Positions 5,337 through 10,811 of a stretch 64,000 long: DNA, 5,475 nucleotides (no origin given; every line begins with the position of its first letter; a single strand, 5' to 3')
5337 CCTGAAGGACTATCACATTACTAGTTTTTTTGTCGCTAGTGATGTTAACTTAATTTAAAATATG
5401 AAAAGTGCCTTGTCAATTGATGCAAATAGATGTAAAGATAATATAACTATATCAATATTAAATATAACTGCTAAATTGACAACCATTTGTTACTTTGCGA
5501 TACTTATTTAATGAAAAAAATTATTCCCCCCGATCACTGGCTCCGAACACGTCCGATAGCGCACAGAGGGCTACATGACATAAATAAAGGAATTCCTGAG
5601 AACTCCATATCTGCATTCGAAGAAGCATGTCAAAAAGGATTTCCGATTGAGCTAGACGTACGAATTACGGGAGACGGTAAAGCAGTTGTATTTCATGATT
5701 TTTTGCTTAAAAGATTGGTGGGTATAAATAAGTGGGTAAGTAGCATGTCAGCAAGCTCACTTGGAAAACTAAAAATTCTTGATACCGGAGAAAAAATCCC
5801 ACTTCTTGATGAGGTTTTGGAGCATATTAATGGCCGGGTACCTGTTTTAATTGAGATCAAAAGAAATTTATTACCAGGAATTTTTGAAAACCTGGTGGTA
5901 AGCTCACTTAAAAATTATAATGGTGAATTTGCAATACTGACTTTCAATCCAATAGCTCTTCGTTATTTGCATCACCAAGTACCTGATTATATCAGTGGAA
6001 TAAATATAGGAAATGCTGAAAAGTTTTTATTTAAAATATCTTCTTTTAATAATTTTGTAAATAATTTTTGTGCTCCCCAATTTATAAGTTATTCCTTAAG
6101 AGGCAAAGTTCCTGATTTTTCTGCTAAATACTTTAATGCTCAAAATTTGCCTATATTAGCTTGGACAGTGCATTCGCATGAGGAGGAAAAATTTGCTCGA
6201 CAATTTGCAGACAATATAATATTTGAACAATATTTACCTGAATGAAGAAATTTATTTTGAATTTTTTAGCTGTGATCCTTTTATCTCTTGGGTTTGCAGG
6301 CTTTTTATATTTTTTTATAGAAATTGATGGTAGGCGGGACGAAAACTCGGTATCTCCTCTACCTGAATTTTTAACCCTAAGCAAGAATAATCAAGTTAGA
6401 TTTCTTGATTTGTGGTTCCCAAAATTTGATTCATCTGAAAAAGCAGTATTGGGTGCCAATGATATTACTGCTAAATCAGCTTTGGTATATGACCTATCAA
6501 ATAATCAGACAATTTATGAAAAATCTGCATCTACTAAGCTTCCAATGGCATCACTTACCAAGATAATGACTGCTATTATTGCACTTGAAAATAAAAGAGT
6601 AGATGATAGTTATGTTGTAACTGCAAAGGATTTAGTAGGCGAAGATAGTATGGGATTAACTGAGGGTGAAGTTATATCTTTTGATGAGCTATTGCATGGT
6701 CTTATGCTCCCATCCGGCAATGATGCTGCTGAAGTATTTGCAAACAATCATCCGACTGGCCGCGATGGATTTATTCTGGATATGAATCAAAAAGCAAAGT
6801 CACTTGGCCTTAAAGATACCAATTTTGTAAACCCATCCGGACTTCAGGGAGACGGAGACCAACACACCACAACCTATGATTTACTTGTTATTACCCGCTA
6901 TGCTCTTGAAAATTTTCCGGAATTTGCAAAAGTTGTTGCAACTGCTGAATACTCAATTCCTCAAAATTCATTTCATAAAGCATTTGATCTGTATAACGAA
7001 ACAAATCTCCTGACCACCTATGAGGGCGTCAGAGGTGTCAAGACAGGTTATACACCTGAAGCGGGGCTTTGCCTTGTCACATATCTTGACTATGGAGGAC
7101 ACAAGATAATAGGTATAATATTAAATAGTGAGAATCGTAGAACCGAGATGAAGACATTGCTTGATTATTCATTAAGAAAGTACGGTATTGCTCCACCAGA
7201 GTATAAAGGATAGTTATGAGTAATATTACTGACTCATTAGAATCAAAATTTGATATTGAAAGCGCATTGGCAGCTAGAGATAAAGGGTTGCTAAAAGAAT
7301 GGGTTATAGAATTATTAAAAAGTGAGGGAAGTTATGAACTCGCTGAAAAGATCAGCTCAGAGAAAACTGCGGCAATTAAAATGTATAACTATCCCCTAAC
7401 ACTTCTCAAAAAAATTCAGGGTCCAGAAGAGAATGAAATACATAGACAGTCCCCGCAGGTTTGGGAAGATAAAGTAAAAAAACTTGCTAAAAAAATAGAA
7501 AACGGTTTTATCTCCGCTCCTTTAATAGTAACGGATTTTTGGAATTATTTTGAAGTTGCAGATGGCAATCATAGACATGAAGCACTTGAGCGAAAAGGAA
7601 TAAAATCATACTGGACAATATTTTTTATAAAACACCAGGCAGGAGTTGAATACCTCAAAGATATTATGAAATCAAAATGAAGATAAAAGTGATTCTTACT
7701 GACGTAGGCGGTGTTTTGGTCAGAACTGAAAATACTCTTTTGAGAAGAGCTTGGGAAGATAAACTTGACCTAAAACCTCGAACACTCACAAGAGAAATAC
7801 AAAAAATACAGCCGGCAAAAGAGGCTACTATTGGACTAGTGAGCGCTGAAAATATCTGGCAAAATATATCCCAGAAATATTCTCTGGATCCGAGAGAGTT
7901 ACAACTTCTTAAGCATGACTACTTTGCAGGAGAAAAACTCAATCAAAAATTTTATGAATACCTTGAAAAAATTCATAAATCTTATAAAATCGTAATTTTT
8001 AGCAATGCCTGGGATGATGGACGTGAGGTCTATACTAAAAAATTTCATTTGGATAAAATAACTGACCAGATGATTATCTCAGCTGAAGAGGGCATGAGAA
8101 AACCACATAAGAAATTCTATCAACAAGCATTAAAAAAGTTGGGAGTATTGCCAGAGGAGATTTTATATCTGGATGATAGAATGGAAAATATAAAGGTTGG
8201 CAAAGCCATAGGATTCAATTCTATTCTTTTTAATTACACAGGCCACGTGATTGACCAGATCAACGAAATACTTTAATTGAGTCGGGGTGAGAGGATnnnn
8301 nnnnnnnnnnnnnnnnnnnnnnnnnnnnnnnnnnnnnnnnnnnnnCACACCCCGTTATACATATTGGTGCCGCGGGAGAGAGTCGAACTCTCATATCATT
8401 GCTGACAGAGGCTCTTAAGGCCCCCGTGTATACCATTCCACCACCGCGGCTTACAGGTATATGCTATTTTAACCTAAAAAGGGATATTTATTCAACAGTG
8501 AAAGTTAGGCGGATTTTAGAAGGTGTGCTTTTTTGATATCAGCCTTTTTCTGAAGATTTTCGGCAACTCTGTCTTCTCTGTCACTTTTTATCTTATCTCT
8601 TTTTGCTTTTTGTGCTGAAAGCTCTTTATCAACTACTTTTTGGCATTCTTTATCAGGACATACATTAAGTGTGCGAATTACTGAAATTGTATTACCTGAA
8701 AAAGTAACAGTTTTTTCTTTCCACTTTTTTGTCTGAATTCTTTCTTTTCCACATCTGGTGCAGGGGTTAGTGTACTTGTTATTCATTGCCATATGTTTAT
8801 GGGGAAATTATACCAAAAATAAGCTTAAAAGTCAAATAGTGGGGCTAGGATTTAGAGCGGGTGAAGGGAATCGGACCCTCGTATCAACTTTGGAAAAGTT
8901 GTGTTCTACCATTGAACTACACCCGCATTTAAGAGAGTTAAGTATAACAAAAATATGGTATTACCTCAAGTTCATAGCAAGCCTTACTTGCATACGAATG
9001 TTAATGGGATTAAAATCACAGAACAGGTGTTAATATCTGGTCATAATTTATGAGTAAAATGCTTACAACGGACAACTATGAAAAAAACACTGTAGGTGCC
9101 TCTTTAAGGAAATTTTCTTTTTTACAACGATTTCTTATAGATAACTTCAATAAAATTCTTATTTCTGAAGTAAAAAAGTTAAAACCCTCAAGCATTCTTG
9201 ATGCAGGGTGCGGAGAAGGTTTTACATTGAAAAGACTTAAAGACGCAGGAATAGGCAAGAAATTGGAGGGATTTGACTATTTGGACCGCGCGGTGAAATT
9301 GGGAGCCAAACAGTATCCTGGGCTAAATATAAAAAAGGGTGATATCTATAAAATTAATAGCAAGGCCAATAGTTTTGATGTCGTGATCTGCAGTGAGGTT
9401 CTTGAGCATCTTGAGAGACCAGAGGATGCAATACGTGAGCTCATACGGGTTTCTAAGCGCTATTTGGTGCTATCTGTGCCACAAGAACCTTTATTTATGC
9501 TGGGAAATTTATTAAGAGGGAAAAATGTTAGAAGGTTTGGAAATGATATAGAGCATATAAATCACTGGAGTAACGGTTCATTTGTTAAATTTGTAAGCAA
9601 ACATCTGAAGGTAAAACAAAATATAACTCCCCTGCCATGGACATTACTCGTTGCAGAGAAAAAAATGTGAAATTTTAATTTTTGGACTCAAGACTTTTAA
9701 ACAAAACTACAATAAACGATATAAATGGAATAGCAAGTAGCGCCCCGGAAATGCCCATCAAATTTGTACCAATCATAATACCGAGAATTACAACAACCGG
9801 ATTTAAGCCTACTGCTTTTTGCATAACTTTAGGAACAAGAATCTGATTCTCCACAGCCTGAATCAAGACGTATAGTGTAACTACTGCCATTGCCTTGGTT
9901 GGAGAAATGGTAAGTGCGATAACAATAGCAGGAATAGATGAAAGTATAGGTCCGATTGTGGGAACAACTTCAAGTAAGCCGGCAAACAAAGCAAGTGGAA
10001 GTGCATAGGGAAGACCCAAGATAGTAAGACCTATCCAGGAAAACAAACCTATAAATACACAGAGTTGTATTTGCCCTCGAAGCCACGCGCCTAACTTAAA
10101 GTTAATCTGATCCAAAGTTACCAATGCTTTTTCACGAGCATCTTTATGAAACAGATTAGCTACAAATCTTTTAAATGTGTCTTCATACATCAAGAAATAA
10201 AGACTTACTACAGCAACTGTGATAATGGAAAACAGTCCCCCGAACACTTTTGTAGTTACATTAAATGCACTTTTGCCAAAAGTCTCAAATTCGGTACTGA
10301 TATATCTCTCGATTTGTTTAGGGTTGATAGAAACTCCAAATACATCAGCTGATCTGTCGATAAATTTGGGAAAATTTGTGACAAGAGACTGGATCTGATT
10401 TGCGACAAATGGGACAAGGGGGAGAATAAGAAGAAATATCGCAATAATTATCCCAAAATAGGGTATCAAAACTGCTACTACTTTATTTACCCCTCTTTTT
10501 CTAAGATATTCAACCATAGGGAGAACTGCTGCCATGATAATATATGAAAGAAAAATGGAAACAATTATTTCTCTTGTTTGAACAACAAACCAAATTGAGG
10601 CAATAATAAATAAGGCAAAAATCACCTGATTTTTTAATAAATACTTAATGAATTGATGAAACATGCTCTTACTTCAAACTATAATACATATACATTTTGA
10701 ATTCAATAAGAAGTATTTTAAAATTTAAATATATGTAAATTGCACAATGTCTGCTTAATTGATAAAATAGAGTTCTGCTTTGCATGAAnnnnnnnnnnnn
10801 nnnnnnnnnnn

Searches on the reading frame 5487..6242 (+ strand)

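Call 22: search_protein_families(library=pfam, proteins=[window:5487-6242:+], max_evalue=0.00001)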
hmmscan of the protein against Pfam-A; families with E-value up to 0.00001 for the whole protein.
window:5487-6242:+ (252 aa): 1 family
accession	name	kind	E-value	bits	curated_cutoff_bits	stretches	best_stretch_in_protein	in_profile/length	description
PF03009.23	GDPD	-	3.4e-19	70.4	23.6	1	26-238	1-230/244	Glycerophosphoryl diester phosphodiesterase family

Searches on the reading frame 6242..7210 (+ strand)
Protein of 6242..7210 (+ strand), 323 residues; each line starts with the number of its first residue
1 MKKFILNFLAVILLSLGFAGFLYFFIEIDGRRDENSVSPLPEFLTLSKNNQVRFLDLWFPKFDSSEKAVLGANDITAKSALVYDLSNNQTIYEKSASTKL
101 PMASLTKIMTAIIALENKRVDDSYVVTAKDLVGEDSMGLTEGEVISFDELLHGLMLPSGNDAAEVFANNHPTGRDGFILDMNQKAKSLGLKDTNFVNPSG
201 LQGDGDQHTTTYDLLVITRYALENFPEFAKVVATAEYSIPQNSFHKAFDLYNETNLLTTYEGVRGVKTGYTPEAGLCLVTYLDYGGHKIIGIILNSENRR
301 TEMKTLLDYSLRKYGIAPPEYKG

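Call 22: search_protein_families(library=pfam, proteins=[window:6242-7210:+], max_evalue=0.00001)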
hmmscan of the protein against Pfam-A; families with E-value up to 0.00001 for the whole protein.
window:6242-7210:+ (323 aa): 1 family
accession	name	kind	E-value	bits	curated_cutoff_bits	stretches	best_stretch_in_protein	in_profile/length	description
PF00768.25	Peptidase_S11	-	1.6e-45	155.9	27.6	1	72-297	7-238/239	D-alanyl-D-alanine carboxypeptidase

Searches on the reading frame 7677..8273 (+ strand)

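Call 22: search_protein_families(library=pfam, proteins=[window:7677-8273:+], max_evalue=0.00001)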
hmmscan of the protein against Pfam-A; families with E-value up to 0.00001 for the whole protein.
window:7677-8273:+ (199 aa): 2 families
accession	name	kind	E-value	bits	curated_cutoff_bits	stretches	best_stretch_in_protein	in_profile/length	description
PF00702.32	Hydrolase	-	1.5e-13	52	26.4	1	3-179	1-191/191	haloacid dehalogenase-like hydrolase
PF13419.12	HAD_2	-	5.2e-13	49.9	23.8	1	86-184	78-177/178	Haloacid dehalogenase-like hydrolase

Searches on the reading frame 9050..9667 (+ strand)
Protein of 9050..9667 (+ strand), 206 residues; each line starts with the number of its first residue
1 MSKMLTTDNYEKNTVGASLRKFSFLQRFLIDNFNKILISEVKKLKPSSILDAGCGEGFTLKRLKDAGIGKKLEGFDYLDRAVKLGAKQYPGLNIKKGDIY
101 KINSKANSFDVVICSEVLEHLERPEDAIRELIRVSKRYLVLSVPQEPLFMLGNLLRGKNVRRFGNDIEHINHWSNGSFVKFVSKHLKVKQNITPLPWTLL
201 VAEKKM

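Call 23: search_protein_families(library=pfam, proteins=[window:9050-9667:+], max_evalue=0.00001)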
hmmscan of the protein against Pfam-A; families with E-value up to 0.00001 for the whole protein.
window:9050-9667:+ (206 aa): 6 families
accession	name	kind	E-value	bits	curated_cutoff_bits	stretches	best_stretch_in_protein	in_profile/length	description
PF08241.18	Methyltransf_11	-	1.9e-16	60.9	21.2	1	50-136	1-88/95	Methyltransferase domain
PF13489.12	Methyltransf_23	-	3.5e-15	56.6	27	1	24-178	4-150/164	Methyltransferase domain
PF13649.12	Methyltransf_25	-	1e-13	52.2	27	1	49-136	1-94/97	Methyltransferase domain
PF13847.12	Methyltransf_31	-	2.6e-12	47.1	27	1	48-137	6-103/145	Methyltransferase domain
PF08242.18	Methyltransf_12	-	2.2e-10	41.6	30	1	50-134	1-91/98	Methyltransferase domain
PF07021.18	MetW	-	5.7e-09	36.3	21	1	46-140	14-107/193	Methionine biosynthesis protein MetW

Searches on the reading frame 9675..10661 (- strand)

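Call 23: search_protein_families(library=pfam, proteins=[window:9675-10661:-], max_evalue=0.00001)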
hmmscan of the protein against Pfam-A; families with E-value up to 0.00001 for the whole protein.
window:9675-10661:- (328 aa): 1 family
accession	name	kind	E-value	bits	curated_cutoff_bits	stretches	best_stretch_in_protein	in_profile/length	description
PF01594.21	AI-2E_transport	-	4.1e-59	200.8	34.3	1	14-323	6-325/327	AI-2E family transporter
